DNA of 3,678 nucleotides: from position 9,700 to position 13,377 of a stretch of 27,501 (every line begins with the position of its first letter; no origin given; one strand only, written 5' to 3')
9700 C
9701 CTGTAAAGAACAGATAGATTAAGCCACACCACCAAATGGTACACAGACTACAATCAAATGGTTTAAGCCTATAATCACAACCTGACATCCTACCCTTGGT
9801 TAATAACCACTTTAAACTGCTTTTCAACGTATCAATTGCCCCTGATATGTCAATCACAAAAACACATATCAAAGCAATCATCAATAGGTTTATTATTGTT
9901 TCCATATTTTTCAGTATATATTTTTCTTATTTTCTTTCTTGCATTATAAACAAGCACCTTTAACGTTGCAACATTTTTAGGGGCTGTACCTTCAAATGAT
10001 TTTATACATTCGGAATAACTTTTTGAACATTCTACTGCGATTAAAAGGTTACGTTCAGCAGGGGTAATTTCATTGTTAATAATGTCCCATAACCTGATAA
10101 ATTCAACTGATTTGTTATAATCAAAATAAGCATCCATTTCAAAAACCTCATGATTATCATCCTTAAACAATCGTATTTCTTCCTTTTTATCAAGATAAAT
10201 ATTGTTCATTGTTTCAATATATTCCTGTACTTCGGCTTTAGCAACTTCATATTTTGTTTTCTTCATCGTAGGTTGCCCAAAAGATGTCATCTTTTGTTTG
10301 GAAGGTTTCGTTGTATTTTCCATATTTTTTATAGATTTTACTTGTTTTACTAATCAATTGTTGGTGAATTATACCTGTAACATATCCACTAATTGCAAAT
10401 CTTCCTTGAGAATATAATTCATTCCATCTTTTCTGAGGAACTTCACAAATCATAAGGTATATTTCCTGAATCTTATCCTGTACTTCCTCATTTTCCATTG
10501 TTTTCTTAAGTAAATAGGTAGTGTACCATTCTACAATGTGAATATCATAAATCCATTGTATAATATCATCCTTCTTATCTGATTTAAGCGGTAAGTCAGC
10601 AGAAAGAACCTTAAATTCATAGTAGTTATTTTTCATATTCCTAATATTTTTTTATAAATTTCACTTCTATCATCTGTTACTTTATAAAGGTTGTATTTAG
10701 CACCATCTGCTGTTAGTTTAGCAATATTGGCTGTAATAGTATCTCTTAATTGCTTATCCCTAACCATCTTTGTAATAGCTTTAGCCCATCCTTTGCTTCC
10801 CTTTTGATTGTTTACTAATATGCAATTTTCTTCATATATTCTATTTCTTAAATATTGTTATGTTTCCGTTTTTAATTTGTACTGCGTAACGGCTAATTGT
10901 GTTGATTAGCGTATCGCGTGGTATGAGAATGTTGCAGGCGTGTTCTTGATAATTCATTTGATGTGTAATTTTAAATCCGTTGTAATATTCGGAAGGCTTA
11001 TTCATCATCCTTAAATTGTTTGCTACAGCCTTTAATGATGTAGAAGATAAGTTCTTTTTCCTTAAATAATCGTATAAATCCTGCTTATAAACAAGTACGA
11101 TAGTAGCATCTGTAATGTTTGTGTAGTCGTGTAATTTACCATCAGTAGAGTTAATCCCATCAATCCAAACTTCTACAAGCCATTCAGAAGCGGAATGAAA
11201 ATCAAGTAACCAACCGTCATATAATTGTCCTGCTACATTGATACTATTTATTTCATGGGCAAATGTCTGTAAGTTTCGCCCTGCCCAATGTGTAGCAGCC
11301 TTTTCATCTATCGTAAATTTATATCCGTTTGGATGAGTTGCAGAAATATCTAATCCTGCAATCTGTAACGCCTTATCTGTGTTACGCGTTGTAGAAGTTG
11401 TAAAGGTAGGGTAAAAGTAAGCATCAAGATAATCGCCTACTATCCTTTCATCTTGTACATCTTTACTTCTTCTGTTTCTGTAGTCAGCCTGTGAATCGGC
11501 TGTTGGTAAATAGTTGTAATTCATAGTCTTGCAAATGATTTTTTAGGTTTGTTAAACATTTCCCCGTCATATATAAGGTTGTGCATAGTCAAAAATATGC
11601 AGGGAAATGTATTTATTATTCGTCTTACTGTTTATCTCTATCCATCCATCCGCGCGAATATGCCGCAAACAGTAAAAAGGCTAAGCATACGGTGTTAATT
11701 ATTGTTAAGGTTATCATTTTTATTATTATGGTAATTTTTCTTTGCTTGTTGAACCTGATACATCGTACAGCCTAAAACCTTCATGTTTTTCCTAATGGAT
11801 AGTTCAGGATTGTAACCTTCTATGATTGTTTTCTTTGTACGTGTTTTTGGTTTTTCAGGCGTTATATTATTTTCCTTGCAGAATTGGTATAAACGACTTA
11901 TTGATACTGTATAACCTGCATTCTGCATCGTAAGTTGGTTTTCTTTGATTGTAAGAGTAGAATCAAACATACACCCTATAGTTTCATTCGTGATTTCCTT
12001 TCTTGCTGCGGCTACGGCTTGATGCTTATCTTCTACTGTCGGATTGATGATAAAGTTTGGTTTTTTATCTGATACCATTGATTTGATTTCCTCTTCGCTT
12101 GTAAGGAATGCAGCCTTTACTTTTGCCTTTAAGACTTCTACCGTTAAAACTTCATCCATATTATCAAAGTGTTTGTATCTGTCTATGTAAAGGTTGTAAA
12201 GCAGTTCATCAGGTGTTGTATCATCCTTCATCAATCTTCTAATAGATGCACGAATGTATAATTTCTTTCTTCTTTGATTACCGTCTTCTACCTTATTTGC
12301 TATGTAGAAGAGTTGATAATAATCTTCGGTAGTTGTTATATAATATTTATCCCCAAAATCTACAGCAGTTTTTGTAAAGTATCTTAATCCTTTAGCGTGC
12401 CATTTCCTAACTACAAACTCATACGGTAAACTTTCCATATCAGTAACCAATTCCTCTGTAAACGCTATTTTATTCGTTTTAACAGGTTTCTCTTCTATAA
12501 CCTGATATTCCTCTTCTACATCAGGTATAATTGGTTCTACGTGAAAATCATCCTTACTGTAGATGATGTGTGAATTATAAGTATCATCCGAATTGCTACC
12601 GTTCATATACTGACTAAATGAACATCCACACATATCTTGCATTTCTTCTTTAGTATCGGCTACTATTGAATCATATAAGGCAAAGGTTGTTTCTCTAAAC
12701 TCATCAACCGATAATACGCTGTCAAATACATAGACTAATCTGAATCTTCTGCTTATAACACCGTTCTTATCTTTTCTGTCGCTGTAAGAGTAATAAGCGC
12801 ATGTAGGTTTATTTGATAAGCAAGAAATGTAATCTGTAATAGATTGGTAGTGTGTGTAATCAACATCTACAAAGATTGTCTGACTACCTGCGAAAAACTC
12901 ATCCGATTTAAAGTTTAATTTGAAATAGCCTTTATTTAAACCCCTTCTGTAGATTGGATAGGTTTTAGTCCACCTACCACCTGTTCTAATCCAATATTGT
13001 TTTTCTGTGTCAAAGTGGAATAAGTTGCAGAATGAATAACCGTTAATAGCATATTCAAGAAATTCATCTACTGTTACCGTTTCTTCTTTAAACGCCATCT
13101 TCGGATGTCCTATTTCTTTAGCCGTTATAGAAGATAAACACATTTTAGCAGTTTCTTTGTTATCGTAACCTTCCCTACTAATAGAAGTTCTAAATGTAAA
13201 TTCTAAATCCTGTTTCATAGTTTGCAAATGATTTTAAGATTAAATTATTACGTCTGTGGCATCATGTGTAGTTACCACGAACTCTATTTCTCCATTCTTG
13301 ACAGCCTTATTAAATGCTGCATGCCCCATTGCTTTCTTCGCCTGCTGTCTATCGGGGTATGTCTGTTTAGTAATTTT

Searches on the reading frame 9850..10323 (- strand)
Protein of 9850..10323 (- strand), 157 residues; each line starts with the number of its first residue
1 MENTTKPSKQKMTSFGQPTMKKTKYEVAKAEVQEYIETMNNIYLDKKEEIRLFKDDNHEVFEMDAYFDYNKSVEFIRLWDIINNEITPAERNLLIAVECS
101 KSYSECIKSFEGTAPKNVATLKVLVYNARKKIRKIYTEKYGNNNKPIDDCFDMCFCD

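Call 10: search_protein_families(library=phrogs, proteins=[window:9850-10323:-], max_evalue=0.001)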
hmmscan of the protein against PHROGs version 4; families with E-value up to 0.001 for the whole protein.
window:9850-10323:- (157 aa): 0 families

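Call 17: search_protein_families(library=pfam, proteins=[window:9850-10323:-], max_evalue=0.01)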
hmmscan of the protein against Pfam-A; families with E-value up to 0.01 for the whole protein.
window:9850-10323:- (157 aa): 0 families

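Call 65: search_protein_families(library=pfam, proteins=[window:9850-10290:-], max_evalue=5)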
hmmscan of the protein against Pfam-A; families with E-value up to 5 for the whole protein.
window:9850-10290:- (146 aa): 1 family
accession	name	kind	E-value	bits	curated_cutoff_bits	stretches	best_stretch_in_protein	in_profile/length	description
PF16654.10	DAPDH_C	-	2.6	8.3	30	0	46-66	94-115/154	Diaminopimelic acid dehydrogenase C-terminal domain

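Call 70: find_homologous_proteins(query=window:9850-10290:-, max_evalue=0.001)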
Query window:9850-10290:- (146 aa): 4 proteins with E <= 0.001 among 9 candidates.
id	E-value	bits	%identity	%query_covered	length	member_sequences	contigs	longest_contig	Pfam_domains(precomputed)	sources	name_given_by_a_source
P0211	6.1e-92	323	99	100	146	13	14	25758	-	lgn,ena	-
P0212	2.9e-79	282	89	99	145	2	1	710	-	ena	-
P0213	2.4e-77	276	89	95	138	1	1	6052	-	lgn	-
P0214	5.9e-13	67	48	55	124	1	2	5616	-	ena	-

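Call 91: predict_structure(alignment_id=A6)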
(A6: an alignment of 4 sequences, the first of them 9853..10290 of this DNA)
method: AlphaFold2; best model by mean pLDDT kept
length: 146 residues; sequences in the alignment: 4
mean_pLDDT: 49.2   pTM: 0.32
mean pLDDT of the five models: 49.2, 49.1, 46.3, 45.4, 41.5
residues with pLDDT >= 90: 0; 70-90: 1; 50-70: 67; < 50: 78
segments of 3 or more residues with pLDDT < 50: 1-18, 50-59, 76-83, 85-110, 142-146
pLDDT, mean of each block of 10 residues (from residue 1): 41 47 57 58 57 43 50 49 46 36 41 52 59 58 40
secondary structure, 60 per line:
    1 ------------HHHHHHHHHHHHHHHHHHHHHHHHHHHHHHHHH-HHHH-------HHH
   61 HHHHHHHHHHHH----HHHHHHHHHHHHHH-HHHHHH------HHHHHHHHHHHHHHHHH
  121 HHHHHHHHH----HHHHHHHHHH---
elements in order: H13-45 H47-50 H58-72 H77-90 H92-97 H104-129 H134-143

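Call 94: search_solved_structures(query=A7, max_evalue=10)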
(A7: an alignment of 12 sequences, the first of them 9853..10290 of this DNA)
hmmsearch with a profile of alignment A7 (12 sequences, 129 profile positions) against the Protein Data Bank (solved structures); distinct sequences matched with E-value up to 10: 1.
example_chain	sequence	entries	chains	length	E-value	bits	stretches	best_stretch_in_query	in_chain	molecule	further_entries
9okb_O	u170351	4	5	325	0.88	12.9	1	20-78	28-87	Centromere protein O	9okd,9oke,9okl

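Call 99: find_encoding_contigs(protein=P0211, flank=10000, max_places=4)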
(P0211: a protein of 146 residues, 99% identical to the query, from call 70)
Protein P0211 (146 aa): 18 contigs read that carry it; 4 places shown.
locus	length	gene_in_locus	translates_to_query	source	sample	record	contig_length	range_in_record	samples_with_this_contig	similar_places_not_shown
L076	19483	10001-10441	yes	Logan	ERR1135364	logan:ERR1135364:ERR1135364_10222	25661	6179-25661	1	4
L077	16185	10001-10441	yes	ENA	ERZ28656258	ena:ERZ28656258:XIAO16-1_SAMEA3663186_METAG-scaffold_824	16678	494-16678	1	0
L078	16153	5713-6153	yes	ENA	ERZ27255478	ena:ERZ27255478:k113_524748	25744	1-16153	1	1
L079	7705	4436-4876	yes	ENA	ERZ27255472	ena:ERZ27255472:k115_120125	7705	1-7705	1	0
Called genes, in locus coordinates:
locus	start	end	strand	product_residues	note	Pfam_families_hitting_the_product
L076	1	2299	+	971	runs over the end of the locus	-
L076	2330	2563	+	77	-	-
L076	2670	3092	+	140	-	-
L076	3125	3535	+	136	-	PF18925:DUF5675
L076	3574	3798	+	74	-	-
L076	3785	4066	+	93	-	-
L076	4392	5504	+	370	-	PF12760:Zn_ribbon_IS1595 (weak), PF12762:DDE_Tnp_IS1595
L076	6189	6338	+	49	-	-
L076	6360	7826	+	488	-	-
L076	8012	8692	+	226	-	-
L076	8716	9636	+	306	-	PF13651:EcoRI_methylase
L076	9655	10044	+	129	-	-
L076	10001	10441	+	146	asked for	-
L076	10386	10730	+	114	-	-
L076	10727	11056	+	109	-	-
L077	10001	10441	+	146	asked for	-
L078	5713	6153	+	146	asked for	-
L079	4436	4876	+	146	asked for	-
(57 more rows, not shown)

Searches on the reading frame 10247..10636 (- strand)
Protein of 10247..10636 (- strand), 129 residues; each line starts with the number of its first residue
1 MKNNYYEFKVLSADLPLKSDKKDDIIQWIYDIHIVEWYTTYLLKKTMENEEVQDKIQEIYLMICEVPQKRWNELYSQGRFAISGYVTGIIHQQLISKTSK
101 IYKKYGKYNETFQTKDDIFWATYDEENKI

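Call 11: search_protein_families(library=phrogs, proteins=[window:10247-10636:-], max_evalue=0.001)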
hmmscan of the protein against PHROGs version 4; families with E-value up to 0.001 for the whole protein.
window:10247-10636:- (129 aa): 0 families

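Call 17: search_protein_families(library=pfam, proteins=[window:10247-10636:-], max_evalue=0.01)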
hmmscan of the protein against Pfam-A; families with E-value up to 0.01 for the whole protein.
window:10247-10636:- (129 aa): 0 families

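Call 65: search_protein_families(library=pfam, proteins=[window:10247-10636:-], max_evalue=5)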
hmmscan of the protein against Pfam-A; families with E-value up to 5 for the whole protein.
window:10247-10636:- (129 aa): 0 families

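Call 69: find_homologous_proteins(query=window:10247-10636:-, max_evalue=0.001)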
Query window:10247-10636:- (129 aa): 90 proteins with E <= 0.001 among 91 candidates.
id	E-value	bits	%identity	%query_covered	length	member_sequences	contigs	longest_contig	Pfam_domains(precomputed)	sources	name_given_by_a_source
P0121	2.0e-80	285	100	100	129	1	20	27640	-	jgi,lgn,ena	-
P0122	5.0e-80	284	99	100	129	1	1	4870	-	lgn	-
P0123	5.7e-80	284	99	100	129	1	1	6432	-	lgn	-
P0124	1.1e-79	283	99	100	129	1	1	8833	-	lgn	-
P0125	1.2e-79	283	98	100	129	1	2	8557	-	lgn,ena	-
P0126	3.7e-79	281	98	100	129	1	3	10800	-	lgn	-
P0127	1.0e-78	280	98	100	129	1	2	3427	-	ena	-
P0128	1.8e-78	279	97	100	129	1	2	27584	-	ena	-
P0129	8.9e-77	273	95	100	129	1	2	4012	-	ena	-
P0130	6.5e-76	271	93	100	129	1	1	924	-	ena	-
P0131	1.1e-75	270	93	100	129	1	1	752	-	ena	-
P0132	5.3e-74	264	93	100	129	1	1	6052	-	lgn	-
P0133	1.7e-50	188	63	99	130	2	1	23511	-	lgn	-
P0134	3.1e-50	188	64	98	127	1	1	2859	-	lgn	-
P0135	3.4e-50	188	62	99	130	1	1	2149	-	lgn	-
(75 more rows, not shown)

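Call 71: find_encoding_contigs(protein=P0128, flank=10000, max_places=3)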
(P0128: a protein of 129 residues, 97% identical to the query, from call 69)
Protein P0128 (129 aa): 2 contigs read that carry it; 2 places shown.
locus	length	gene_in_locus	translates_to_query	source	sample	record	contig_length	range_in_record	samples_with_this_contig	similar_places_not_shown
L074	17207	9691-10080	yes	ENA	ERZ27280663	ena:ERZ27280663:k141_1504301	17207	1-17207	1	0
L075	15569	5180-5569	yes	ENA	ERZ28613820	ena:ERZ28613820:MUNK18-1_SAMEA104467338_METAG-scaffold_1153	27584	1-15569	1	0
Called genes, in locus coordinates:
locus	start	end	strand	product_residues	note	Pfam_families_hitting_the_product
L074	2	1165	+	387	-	?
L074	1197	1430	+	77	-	-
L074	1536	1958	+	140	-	-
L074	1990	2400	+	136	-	PF18925:DUF5675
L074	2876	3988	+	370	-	PF12760:Zn_ribbon_IS1595 (weak), PF12762:DDE_Tnp_IS1595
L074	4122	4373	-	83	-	-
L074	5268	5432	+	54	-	-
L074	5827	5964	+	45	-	-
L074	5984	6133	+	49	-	-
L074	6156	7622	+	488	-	-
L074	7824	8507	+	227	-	-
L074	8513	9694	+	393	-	-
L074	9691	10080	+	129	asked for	-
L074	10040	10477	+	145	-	-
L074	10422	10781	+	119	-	-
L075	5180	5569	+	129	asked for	-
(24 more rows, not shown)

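Call 80: predict_structure(alignment_id=A5)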
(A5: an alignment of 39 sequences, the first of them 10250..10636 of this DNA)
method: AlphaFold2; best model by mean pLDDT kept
length: 129 residues; sequences in the alignment: 39
mean_pLDDT: 84.9   pTM: 0.72
mean pLDDT of the five models: 84.9, 84.4, 84.2, 83.9, 83.0
residues with pLDDT >= 90: 88; 70-90: 10; 50-70: 30; < 50: 1
segments of 3 or more residues with pLDDT < 50: none
pLDDT, mean of each block of 10 residues (from residue 1): 89 93 96 95 93 92 94 94 94 79 62 57 62
secondary structure, 60 per line:
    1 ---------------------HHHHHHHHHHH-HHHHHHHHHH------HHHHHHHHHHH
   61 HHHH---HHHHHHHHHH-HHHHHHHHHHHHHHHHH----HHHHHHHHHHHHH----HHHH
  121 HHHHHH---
elements in order: H22-32 H34-43 H50-64 H68-77 H79-95 H100-112 H117-126

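Call 83: fold_search(model_id=the predicted structure, library=pdb)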
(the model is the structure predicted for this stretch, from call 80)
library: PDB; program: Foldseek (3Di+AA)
matches with E <= 10: 17; with E <= 0.001: 0
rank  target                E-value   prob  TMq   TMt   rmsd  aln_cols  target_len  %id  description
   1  8euy_b                2.9e+00  0.02  0.13  0.14  24.4       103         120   13  Ytm1 associated nascent 60S ribosome (-fkbp39) State 1A (released 2022-11-30)
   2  5tjg_F                5.5e+00  0.12  0.35  0.17   8.1       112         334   15  Thermus aquaticus delta1.1-sigmaA holoenzyme/downstream-fork promoter complex with an open clamp (released 2017-06-21)
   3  9hny_F9               5.5e+00  0.09  0.30  0.20  11.1       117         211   10  Mitoribosomal small subunit in complex with Mettl15 and Mettl17 (released 2025-03-26)
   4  6tye_F                5.8e+00  0.21  0.40  0.33   4.5        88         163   14  Crystal structure of MTB sigma L transcription initiation complex with 5 nt long RNA primer (released 2020-03-11)
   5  9nnf_A                5.8e+00  0.05  0.23  0.21   9.1        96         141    8  Cryo-EM structure of a de-novo designed binder NY1-B04 in complex with HLA-A*02:01 and NY-ESO-1-derived peptide SLLMWI (released 2025-07-23)
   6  5e17_F                6.7e+00  0.08  0.31  0.15   8.5       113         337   13  T. thermophilus transcription initiation complex having a RRR discriminator sequence and a nontemplate-strand length c (released 2016-03-09)
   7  6iv1_B                6.7e+00  0.04  0.23  0.13  13.2       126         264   13  Crystal structure of a bacterial Bestrophin homolog from Klebsiella pneumoniae with a mutation I180T (released 2019-11-13)
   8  5ys9_A                6.7e+00  0.02  0.16  0.05  16.7       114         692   13  Crystal structure of acyl-coA oxidase3 from Yarrowia lipolytica (released 2018-02-28)
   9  7pua_F9               7.1e+00  0.07  0.30  0.09  12.3       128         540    9  Middle assembly intermediate of the Trypanosoma brucei mitoribosomal small subunit (released 2022-03-02)
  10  9uks_F                7.1e+00  0.06  0.26  0.13  10.0       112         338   11  CryoEM structure of the T.thermophilus transcription initiation complex in the presence of Gp4A, -1 dA in the template (released 2025-10-22)
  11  7aor_l                7.4e+00  0.08  0.31  0.10  11.5       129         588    8  mt-SSU from Trypanosoma cruzi in complex with mt-IF-3. (released 2021-04-28)
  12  6omf_F                8.2e+00  0.06  0.32  0.18  10.1       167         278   10  CryoEM structure of SigmaS-transcription initiation complex with activator Crl (released 2019-08-28)
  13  8z1x_D                8.2e+00  0.05  0.24  0.12   8.1        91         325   13  Cryo-EM structure of Escherichia coli DppBCDF complex bound to AMPPNP (released 2025-01-29)
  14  6lus                  8.7e+00  0.04  0.21  0.21  11.6        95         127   13  Crystal structure of the Mengla Virus VP30 C-terminal domain (released 2020-12-02)
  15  7rdq_F                9.1e+00  0.09  0.30  0.13   4.3        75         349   20  Cryo-EM structure of Thermus thermophilus reiterative transcription complex with 11nt oligo-G RNA (released 2022-02-02)
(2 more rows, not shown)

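Call 90: fold_search(model_id=the predicted structure, library=viral)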
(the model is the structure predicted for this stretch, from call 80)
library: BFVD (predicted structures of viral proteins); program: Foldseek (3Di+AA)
matches with E <= 10: 76; with E <= 0.001: 0
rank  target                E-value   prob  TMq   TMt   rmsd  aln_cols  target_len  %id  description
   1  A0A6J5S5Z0            4.7e-02  1.00  0.59  0.46   5.5       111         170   20  Uncharacterized protein [uncultured Caudovirales phage]
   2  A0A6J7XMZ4            5.2e-02  1.00  0.56  0.44   5.8       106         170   22  Uncharacterized protein [uncultured Caudovirales phage]
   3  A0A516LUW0            7.8e-02  1.00  0.55  0.43   6.6       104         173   18  (no name in the UniProt tables at hand)
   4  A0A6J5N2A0            9.6e-02  1.00  0.53  0.32   6.3       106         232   19  Uncharacterized protein [uncultured Caudovirales phage]
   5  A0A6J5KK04            1.2e-01  1.00  0.53  0.44   5.7       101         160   21  Uncharacterized protein [uncultured Caudovirales phage]
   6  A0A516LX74            2.0e-01  0.99  0.50  0.39  10.4       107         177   18  (no name in the UniProt tables at hand)
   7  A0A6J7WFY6            2.6e-01  0.99  0.52  0.41   3.5       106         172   21  RNA polymerase sigma-70 region 2 [uncultured Caudovirales phage]
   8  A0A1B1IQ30            3.9e-01  0.98  0.54  0.35   4.5       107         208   16  (no name in the UniProt tables at hand)
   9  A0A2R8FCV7            6.4e-01  0.44  0.27  0.30   7.0        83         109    8  Uncharacterized protein [Brazilian cedratvirus IHUMI]
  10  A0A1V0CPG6            8.8e-01  0.41  0.35  0.14   8.5       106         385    8  (no name in the UniProt tables at hand)
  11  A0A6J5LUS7            1.2e+00  0.84  0.50  0.40   6.4       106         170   21  Uncharacterized protein [uncultured Caudovirales phage]
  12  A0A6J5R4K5            1.7e+00  0.77  0.52  0.39   4.6       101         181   17  RpoE DNA-directed RNA polymerase specialized sigma subunit, sigma24 homolog [uncultured Caudovirales phage]
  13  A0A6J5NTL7            1.7e+00  0.63  0.44  0.36   6.5        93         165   19  Sigma-70 family RNA polymerase sigma factor [uncultured Caudovirales phage]
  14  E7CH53                2.3e+00  0.12  0.30  0.21  13.7       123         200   13  ORFE [Murine adenovirus 2]
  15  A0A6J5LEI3            2.7e+00  0.14  0.36  0.21  11.5       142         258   12  Sigma70-ECF, RNA polymerase sigma factor, sigma-70 family [uncultured Caudovirales phage]
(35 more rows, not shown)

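Call 93: search_solved_structures(query=A5, max_evalue=10)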
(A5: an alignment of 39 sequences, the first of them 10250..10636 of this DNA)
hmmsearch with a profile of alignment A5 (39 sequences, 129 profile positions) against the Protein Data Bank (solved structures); distinct sequences matched with E-value up to 10: 0.

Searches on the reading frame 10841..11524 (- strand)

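Call 11: search_protein_families(library=phrogs, proteins=[window:10841-11524:-], max_evalue=0.001)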
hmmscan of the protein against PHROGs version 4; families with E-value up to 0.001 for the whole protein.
window:10841-11524:- (227 aa): 0 families

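Call 17: search_protein_families(library=pfam, proteins=[window:10841-11524:-], max_evalue=0.01)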
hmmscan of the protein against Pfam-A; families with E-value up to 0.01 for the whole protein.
window:10841-11524:- (227 aa): 1 family
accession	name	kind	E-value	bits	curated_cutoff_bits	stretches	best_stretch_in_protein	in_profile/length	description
PF17839.6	CNP_C_terminal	-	0.0019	19.3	27.8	1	117-192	2-76/108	C-terminal domain of cyclic nucleotide phosphodiesterase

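Call 65: search_protein_families(library=pfam, proteins=[window:10841-11524:-], max_evalue=5)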
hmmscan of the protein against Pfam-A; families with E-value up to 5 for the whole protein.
window:10841-11524:- (227 aa): 2 families
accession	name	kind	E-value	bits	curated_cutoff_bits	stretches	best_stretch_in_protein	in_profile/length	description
PF17839.6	CNP_C_terminal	-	0.0019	19.3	27.8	1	117-192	2-76/108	C-terminal domain of cyclic nucleotide phosphodiesterase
PF21541.2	CATSPERB_1st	-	0.062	13.6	27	1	152-209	35-90/120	CATSPER protein subunit beta protein 1st domain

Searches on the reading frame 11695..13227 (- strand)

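Call 11: search_protein_families(library=phrogs, proteins=[window:11695-13227:-], max_evalue=0.001)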
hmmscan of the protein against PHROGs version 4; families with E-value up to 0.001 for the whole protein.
window:11695-13227:- (510 aa): 0 families

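Call 17: search_protein_families(library=pfam, proteins=[window:11695-13227:-], max_evalue=0.01)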
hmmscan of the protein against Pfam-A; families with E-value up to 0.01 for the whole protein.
window:11695-13227:- (510 aa): 1 family
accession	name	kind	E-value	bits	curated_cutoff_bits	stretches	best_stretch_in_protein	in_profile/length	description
PF07319.16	DnaI_N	-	0.00054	21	24.1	1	427-481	38-88/94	Primosomal protein DnaI N-terminus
